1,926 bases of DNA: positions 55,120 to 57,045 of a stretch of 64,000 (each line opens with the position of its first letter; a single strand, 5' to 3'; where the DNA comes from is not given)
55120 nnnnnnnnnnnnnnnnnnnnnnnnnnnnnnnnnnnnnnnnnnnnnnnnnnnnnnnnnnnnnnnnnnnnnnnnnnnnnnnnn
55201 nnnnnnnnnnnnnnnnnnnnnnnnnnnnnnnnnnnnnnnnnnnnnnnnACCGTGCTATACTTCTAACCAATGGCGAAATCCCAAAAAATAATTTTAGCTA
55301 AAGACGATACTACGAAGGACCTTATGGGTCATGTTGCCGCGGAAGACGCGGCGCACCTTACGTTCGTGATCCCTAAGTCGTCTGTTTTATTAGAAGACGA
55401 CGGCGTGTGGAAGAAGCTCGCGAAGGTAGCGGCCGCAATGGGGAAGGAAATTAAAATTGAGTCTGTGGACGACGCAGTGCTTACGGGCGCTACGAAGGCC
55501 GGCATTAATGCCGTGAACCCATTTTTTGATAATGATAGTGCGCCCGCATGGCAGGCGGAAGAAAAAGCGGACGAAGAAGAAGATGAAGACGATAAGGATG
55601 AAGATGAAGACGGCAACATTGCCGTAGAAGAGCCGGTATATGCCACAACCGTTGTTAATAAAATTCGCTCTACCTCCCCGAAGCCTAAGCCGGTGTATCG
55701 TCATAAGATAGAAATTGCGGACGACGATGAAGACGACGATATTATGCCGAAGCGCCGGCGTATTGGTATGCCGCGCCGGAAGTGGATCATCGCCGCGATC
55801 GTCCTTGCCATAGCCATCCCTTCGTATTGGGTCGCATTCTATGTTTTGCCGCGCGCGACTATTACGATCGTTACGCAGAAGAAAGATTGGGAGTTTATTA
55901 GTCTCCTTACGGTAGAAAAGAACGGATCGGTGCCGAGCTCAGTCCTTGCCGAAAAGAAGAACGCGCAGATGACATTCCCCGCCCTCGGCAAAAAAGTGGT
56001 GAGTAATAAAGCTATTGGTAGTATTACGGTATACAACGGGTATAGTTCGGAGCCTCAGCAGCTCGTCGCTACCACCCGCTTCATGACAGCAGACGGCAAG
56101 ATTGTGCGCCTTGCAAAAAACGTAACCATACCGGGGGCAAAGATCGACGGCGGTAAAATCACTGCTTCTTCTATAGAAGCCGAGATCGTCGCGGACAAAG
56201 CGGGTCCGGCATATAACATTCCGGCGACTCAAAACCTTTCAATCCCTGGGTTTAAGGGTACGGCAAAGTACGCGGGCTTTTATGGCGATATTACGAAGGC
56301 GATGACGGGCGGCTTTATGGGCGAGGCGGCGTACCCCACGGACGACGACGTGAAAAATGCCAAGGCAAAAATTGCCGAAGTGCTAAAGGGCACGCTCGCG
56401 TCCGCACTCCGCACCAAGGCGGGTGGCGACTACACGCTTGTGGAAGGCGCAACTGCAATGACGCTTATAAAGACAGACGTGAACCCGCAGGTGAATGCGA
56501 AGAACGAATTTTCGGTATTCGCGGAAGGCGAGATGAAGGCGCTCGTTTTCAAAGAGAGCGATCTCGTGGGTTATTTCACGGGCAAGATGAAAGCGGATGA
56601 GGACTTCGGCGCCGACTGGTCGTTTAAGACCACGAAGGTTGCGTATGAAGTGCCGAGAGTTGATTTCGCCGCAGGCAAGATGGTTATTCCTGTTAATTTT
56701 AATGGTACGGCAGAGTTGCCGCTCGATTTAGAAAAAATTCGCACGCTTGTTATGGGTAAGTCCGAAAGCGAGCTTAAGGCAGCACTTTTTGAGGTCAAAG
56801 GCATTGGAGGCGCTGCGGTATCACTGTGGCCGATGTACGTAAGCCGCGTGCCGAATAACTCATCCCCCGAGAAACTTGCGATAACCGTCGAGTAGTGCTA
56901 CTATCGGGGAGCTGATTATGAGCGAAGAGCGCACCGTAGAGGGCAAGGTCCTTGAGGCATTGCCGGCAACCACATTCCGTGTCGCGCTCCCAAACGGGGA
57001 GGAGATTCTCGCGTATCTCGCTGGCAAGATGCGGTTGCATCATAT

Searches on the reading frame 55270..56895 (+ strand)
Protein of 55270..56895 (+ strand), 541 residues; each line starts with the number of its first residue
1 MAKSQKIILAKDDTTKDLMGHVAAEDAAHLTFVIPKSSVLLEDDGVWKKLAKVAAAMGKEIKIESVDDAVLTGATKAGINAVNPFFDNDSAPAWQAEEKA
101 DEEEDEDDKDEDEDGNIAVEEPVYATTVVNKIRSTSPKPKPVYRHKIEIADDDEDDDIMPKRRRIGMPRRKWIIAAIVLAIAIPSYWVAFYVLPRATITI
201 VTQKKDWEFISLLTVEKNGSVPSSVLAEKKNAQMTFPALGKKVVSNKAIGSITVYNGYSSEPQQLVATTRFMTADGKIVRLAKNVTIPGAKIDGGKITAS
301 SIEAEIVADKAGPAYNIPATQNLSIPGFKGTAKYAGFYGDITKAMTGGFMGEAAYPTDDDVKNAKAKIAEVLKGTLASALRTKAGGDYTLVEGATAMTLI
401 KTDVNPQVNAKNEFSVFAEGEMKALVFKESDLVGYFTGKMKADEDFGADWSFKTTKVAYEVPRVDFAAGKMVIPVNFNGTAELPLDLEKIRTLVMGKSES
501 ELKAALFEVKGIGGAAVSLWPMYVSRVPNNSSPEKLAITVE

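Call 3: search_protein_families(library=pfam, proteins=[window:55270-56895:+], max_evalue=1)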
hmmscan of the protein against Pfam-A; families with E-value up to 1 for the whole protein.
window:55270-56895:+ (541 aa): 2 families
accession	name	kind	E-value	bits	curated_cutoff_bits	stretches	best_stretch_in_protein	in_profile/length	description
PF21110.3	GlxA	-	0.0014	19.7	27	1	247-339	1-100/105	GlxA beta barrel domain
PF21778.2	DUF6873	-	0.2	11.4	27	1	242-298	110-166/228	Family of unknown function (DUF6873)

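Call 9: search_protein_families(library=ncbifam, proteins=[window:55270-56895:+], max_evalue=1)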
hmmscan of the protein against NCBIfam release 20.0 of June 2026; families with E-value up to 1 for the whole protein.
window:55270-56895:+ (541 aa): 0 families

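Call 19: find_related_loci(query=window:55270-56895:+, collection=genome_contigs, flank=10000)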
Query window:55270-56895:+ (541 aa) in genome_contigs; peptide patterns used: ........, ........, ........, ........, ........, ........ (x = any residue, [..] = any of these).
92 stretches matched a pattern; 2 encode a relative of the query (tblastn E <= 1e-3); 2 distinct loci.
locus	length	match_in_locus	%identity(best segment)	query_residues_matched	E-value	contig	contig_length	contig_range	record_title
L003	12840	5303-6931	87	1-541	0e+0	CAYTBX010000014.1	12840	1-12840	MAG TPA_asm: uncultured Candidatus Saccharibacteria bacterium isolate ERP113451_co1_2 genome assembly, contig: NODE_5809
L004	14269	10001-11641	82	1-541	0e+0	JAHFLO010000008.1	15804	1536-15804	MAG: Candidatus Harrisonbacteria bacterium isolate nzgw435 NODE_1198_length_15805_cov_10.138294, whole genome shotgun se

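Call 24: search_protein_families(library=pfam, proteins=[L002:9005-10486:+, L003:339-1391:+, L003:1345-2367:+, L003:2369-3364:+, L003:3361-4299:+, L003:4322-5278:+, L002:7676-8995:+], max_evalue=1)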
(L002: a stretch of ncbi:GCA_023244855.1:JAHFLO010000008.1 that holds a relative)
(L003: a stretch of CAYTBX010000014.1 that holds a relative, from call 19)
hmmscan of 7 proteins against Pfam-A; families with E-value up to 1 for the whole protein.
L002:9005-10486:+ (493 aa): 4 families
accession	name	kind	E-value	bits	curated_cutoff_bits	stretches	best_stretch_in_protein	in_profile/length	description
PF13098.12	Thioredoxin_2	-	2.5e-06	28.2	27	1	33-118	7-104/104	Thioredoxin-like domain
PF00085.26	Thioredoxin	-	0.00013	22.4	23.5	1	23-118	10-101/103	Thioredoxin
PF00578.27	AhpC-TSA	-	0.018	15.4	26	1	30-103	24-95/124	AhpC/TSA family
PF08534.16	Redoxin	-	0.15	12.3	26.6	1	28-105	25-101/148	Redoxin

L003:339-1391:+ (350 aa): 1 family
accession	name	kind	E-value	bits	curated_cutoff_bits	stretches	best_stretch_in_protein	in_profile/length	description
PF19756.4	DUF6243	-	0.27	11.9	25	1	319-343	38-62/67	Family of unknown function (DUF6243)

L003:1345-2367:+ (340 aa): 0 families

L003:2369-3364:+ (331 aa): 3 families
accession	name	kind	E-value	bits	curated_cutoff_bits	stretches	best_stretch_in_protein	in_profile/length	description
PF07607.17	DUF1570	-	0.088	13.6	22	0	189-259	27-112/129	Protein of unknown function (DUF1570)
PF17042.10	NBD_C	-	0.26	12.2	28.3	1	39-111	9-86/168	Nucleotide-binding C-terminal domain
PF11896.14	GlgE_dom_N_S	-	0.33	11.7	25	1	46-109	105-161/179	Alpha-1,4-glucan:maltose-1-phosphate maltosyltransferase, domain N/S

L003:3361-4299:+ (312 aa): 4 families
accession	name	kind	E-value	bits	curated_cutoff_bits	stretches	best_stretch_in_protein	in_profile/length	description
PF13365.12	Trypsin_2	-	6.1e-05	24.2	27.6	1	121-266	11-144/144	Trypsin-like peptidase domain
PF00089.32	Trypsin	-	0.00045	20.5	20.6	1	123-271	38-199/220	Trypsin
PF06451.17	Moricin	-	0.11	12.7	27.6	0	232-270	15-51/62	Moricin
PF02907.21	Peptidase_S29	-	0.15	12.3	25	1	247-269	105-127/149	Hepatitis C virus NS3 protease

L003:4322-5278:+ (318 aa): 0 families

L002:7676-8995:+ (439 aa): 2 families
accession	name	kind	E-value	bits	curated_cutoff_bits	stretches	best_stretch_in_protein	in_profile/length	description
PF21173.2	DksA-like_N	-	0.0048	17.4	27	1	56-83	10-37/65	DnaK suppressor protein-like, N-terminal domain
PF11894.14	Nup192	-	0.1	10.3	28.7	1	189-260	153-218/1667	Nuclear pore complex scaffold, nucleoporins 186/192/205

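Call 81: search_protein_families(library=phrogs, proteins=[window:55270-56895:+], max_evalue=0.01)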
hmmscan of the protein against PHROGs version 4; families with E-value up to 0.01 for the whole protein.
window:55270-56895:+ (541 aa): 1 family
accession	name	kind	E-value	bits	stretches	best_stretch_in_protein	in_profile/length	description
phrog_6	-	tail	0.00074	19.3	1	247-325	150-215/548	baseplate wedge subunit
